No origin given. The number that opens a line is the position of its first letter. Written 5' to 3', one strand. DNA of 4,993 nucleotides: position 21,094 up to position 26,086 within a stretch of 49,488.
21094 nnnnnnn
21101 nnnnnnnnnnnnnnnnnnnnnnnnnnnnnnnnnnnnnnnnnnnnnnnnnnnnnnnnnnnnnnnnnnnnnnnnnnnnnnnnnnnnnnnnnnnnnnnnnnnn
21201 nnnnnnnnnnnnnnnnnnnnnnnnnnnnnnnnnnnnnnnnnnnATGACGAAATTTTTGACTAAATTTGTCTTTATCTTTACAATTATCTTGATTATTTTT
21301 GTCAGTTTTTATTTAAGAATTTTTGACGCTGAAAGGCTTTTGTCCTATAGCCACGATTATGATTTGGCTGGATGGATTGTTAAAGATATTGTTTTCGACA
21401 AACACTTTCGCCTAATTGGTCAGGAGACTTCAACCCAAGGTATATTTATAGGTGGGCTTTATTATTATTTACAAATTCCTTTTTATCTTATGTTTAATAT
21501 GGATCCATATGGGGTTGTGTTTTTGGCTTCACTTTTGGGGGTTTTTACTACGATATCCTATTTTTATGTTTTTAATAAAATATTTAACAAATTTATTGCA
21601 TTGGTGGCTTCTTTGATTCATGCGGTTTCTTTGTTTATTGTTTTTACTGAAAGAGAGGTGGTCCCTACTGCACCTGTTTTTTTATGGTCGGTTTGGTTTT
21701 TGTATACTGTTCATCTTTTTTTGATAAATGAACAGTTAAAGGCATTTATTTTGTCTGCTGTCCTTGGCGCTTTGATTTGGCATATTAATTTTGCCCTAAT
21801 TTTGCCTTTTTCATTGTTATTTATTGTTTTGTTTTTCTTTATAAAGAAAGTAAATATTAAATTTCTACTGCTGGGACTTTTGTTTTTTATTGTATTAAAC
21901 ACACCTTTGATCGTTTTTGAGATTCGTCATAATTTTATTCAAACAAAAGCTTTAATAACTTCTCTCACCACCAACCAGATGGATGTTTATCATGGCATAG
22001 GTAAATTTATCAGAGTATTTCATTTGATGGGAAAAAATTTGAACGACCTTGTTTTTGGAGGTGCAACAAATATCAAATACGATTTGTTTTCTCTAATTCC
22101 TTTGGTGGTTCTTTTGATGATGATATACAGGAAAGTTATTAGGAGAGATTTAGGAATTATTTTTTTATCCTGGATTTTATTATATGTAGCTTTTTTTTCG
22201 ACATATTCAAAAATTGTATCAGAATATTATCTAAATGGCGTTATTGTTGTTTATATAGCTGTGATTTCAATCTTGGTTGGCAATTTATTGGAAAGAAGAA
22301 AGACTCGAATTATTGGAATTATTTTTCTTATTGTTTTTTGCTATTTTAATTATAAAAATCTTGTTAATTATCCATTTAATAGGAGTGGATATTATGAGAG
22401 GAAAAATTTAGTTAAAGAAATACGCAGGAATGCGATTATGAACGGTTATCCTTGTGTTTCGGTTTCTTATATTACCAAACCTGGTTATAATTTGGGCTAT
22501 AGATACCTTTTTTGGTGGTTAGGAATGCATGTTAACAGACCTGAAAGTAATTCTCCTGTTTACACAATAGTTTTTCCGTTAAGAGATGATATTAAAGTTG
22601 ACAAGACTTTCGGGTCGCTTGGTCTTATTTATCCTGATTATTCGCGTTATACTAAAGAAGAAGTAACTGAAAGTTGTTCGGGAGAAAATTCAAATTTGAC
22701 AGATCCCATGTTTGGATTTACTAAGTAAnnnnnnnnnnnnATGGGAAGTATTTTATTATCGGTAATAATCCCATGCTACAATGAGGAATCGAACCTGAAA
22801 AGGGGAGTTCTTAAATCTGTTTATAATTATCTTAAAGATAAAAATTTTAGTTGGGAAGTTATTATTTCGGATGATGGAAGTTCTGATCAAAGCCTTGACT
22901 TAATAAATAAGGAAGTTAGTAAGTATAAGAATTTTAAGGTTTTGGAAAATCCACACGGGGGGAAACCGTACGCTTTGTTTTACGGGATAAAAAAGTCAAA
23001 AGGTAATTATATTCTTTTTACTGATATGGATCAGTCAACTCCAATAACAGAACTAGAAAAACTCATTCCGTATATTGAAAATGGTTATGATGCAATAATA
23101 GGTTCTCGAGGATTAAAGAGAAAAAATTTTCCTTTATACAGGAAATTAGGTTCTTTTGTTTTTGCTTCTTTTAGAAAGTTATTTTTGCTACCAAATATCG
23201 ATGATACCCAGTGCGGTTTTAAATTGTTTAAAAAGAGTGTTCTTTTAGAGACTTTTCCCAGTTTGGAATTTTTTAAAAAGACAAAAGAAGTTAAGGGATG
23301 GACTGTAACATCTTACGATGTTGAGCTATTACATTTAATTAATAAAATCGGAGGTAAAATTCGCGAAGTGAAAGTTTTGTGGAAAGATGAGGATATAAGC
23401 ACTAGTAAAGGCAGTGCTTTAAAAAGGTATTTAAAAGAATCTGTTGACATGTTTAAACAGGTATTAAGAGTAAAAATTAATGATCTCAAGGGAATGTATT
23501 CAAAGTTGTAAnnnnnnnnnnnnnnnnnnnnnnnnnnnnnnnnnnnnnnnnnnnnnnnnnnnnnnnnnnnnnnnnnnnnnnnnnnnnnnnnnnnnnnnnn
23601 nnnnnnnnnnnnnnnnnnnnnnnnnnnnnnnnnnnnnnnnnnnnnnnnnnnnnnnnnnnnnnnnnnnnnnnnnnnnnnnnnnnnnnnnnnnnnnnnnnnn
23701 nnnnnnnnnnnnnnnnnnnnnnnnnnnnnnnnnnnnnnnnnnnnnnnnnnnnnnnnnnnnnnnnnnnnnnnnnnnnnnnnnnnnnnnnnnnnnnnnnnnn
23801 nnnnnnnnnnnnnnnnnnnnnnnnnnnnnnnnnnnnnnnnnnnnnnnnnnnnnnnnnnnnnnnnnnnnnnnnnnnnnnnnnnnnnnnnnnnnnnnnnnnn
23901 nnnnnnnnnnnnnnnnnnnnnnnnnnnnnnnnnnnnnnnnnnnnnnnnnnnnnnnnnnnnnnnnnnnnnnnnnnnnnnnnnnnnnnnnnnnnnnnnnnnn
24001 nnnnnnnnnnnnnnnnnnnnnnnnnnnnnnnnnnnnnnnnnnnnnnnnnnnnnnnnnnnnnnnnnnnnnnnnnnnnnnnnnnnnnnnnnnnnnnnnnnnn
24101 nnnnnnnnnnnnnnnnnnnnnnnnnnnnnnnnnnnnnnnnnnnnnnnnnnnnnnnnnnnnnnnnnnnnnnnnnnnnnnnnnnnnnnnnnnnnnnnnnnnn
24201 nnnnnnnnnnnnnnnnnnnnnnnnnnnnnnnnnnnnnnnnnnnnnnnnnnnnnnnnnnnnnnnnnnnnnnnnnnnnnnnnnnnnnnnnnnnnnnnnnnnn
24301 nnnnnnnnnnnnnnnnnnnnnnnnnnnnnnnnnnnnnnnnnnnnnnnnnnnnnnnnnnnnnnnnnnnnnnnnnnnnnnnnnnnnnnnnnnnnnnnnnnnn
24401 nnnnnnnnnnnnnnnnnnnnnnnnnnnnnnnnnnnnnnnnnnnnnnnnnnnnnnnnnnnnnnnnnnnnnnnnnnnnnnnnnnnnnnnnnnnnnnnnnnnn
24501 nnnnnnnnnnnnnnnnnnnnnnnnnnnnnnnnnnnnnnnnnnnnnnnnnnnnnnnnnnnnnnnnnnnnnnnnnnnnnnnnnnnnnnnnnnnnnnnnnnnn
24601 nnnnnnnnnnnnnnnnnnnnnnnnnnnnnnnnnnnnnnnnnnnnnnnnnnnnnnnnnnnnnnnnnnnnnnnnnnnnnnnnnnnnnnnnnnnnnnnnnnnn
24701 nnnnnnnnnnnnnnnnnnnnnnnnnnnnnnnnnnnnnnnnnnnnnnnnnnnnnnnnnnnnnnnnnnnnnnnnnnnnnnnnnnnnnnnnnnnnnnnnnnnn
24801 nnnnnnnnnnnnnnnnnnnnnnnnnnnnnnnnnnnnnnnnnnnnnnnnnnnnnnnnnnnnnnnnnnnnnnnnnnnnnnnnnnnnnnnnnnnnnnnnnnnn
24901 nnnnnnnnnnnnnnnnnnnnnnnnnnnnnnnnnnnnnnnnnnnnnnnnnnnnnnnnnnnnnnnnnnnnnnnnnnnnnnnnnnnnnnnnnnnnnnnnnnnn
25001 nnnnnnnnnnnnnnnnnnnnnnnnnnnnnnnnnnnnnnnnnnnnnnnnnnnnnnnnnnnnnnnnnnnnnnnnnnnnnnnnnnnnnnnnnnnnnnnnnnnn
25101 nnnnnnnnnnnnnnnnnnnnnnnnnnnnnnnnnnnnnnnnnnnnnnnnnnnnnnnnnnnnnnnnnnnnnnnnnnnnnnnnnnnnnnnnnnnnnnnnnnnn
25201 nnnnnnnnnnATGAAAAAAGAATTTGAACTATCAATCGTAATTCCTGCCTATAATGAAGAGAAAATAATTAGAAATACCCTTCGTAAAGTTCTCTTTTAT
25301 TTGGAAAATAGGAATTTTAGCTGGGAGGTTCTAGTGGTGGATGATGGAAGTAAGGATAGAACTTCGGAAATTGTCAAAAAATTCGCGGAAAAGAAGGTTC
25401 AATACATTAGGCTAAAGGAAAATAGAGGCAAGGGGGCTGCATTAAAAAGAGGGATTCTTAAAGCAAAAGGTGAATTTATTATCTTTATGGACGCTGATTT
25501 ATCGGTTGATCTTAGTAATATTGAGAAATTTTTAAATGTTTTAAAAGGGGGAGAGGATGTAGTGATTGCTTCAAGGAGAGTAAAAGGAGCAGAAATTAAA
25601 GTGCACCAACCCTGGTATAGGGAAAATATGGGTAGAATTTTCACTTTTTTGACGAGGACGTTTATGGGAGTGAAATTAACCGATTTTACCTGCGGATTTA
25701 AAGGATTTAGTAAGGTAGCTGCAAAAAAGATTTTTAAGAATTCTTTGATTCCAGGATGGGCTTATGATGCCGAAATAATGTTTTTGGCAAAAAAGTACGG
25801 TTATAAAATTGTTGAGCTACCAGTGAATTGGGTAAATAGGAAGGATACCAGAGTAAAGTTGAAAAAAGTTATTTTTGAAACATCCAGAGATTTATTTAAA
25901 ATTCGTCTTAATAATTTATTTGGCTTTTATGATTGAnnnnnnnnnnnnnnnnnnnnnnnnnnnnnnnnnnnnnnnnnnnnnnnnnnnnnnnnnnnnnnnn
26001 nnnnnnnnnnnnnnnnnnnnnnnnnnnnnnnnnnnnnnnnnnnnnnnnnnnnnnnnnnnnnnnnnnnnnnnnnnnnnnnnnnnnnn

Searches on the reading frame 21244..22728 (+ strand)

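Call 3: search_protein_families(library=pfam, proteins=[window:21244-22728:+], max_evalue=0.01)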
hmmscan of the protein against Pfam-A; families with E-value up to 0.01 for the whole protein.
window:21244-22728:+ (494 aa): 1 family
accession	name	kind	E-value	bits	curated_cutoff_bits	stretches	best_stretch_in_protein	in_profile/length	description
PF13231.12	PMT_2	-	3.2e-05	24.6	26.1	1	74-221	7-157/160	Dolichyl-phosphate-mannose-protein mannosyltransferase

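Call 4: search_protein_families(library=ncbifam, proteins=[window:21244-22728:+], max_evalue=0.01)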
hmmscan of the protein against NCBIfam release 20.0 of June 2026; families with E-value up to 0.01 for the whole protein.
window:21244-22728:+ (494 aa): 0 families

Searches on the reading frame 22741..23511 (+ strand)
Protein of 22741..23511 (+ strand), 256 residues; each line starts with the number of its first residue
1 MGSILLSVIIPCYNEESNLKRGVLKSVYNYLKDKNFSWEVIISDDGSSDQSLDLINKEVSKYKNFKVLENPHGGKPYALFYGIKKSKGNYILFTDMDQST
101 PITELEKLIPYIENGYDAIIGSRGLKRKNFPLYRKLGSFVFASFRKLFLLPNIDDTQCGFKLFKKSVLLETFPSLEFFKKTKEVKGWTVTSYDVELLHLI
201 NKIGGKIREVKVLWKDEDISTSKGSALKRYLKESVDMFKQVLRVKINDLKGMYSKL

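Call 3: search_protein_families(library=pfam, proteins=[window:22741-23511:+], max_evalue=0.01)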
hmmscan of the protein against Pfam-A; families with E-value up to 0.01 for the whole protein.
window:22741-23511:+ (256 aa): 3 families
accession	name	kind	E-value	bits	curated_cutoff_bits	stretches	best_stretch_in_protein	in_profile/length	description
PF00535.33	Glycos_transf_2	-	1.6e-29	103.4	23.3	1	7-169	1-165/168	Glycosyl transferase family 2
PF10111.15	Glyco_tranf_2_2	-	1.4e-05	25.2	27.3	1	7-109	1-103/276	Glycosyltransferase like family 2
PF13641.12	Glyco_tranf_2_3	-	8.4e-05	23.1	27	1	6-122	3-122/230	Glycosyltransferase like family 2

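Call 4: search_protein_families(library=ncbifam, proteins=[window:22741-23511:+], max_evalue=0.01)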
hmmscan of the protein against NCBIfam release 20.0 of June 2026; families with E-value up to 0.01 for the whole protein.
window:22741-23511:+ (256 aa): 22 families
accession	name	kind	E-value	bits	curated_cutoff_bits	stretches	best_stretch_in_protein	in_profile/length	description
NF007482.0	PRK10073.1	equivalog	5.7e-15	55.1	423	1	5-108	7-106/334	glycosyltransferase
NF007986.1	PRK10714.1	equivalog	1.8e-14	53.5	529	1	6-145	8-146/316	undecaprenyl-phosphate 4-deoxy-4-formamido-L-arabinose transferase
NF047588.1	GlcsyltransPgfSStrep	equivalog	9.5e-13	48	500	1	5-176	2-171/308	glycosyltransferase PgfS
NF038302.1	EPS_HpsE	equivalog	3.6e-12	45.9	300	1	6-98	3-97/307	hormogonium polysaccharide biosynthesis glycosyltransferase HpsE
TIGR03937.1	PgaC_IcaA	equivalog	5.4e-12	45.4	422.3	1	6-97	47-135/407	poly-beta-1,6-N-acetyl-D-glucosamine synthase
NF041875.1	EPS_EpsD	equivalog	1.2e-11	44.6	370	1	6-101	1-93/325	exopolysaccharide biosynthesis glycosyltransferase EpsD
NF050050.1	ProtGlycPglI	equivalog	1.4e-11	44.4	500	1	5-170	3-167/306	GalNAc(5)-diNAcBac-PP-undecaprenol beta-1,3-glucosyltransferase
TIGR04283.1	glyco_like_mftF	equivalog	3.7e-11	43.1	182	1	6-112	1-97/221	TIGR04283 family arsenosugar biosynthesis glycosyltransferase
NF041391.1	DPhHxTase_Halo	equivalog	2.3e-10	39.8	375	1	12-168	3-150/213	dolichyl-phosphate hexose transferase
NF047683.1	TeichurnBiosyTuaG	equivalog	8.2e-10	38.7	400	1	5-114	7-113/252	teichuronic acid biosynthesis protein TuaG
TIGR03111.1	glyc2_xrt_Gpos1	hypoth_equivalog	1.4e-08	33.9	363.95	1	7-114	52-158/439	TIGR03111 family XrtG-associated glycosyltransferase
NF053739.1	GlytfEpsEBac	equivalog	9.6e-08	31.3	450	1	6-117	3-112/265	glycosyltransferase EpsE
TIGR04242.1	nodulat_NodC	equivalog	2.7e-07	29.9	550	1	7-109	51-153/395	chitooligosaccharide synthase NodC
NF038299.1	EPS_HpsN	equivalog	7e-07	28.5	425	1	5-100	2-94/317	hormogonium polysaccharide biosynthesis glycosyltransferase HpsN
TIGR04182.1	glyco_TIGR04182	equivalog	1e-06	28.3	325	1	7-168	3-156/293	S-layer glycoprotein N-glycosyltransferase AglJ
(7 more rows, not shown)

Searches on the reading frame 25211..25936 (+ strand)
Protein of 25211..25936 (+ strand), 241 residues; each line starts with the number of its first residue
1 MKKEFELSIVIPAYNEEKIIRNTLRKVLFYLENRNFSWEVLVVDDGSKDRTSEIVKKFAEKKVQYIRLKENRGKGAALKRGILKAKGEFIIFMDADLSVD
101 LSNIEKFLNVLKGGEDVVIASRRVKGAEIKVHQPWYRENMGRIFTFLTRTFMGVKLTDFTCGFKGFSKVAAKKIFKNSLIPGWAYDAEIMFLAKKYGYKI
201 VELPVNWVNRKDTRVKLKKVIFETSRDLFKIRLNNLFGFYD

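Call 3: search_protein_families(library=pfam, proteins=[window:25211-25936:+], max_evalue=0.01)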
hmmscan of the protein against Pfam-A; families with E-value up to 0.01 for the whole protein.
window:25211-25936:+ (241 aa): 4 families
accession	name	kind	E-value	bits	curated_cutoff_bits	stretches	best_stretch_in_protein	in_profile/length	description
PF00535.33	Glycos_transf_2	-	3.6e-39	134.8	23.3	1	8-175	1-168/168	Glycosyl transferase family 2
PF10111.15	Glyco_tranf_2_2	-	1e-12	48.6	27.3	1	8-111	1-106/276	Glycosyltransferase like family 2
PF13641.12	Glyco_tranf_2_3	-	3.4e-10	40.8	27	1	7-116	3-115/230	Glycosyltransferase like family 2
PF13704.12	Glyco_tranf_2_4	-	0.0011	19.9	27.5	1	27-96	10-81/98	Glycosyl transferase family 2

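Call 4: search_protein_families(library=ncbifam, proteins=[window:25211-25936:+], max_evalue=0.01)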
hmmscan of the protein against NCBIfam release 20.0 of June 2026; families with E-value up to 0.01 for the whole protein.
window:25211-25936:+ (241 aa): 32 families (the best 25 are shown)
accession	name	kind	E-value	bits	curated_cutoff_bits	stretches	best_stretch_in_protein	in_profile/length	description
NF047588.1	GlcsyltransPgfSStrep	equivalog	1.8e-27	96.4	500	1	6-175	2-168/308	glycosyltransferase PgfS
NF007986.1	PRK10714.1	equivalog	2.4e-20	72.8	529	1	6-213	7-206/316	undecaprenyl-phosphate 4-deoxy-4-formamido-L-arabinose transferase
TIGR03937.1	PgaC_IcaA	equivalog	1e-19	70.8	422.3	1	6-109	46-148/407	poly-beta-1,6-N-acetyl-D-glucosamine synthase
NF041875.1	EPS_EpsD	equivalog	2e-18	66.9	370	1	7-139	1-135/325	exopolysaccharide biosynthesis glycosyltransferase EpsD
NF058614.1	PPMAGASynPpgS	equivalog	4.3e-18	65.6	370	1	9-210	4-199/226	polyprenyl-phospho-N-acetylgalactosaminyl synthase PpgS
NF041391.1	DPhHxTase_Halo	equivalog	8e-18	64.2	375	1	13-212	3-188/213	dolichyl-phosphate hexose transferase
NF038302.1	EPS_HpsE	equivalog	1.7e-17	63.3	300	1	6-148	2-144/307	hormogonium polysaccharide biosynthesis glycosyltransferase HpsE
TIGR04182.1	glyco_TIGR04182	equivalog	1.8e-17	63.7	325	1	7-219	2-203/293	S-layer glycoprotein N-glycosyltransferase AglJ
NF010496.0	PRK13915.1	equivalog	6.9e-17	61.5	262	1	2-98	28-128/307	glucosyl-3-phosphoglycerate synthase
TIGR04283.1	glyco_like_mftF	equivalog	2.4e-16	60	182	1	7-114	1-101/221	TIGR04283 family arsenosugar biosynthesis glycosyltransferase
NF047683.1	TeichurnBiosyTuaG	equivalog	2.5e-16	60.1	400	1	3-112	4-112/252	teichuronic acid biosynthesis protein TuaG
NF007482.0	PRK10073.1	equivalog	3.5e-16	59.1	423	1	2-110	3-109/334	glycosyltransferase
TIGR03965.1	mycofact_glyco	equivalog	2.2e-15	56.5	280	1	6-124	75-191/467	mycofactocin biosynthesis glycosyltransferase MftF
NF050050.1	ProtGlycPglI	equivalog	1.7e-10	40.8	500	1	6-120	3-117/306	GalNAc(5)-diNAcBac-PP-undecaprenol beta-1,3-glucosyltransferase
NF038299.1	EPS_HpsN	equivalog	2.6e-10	39.8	425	1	7-124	3-119/317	hormogonium polysaccharide biosynthesis glycosyltransferase HpsN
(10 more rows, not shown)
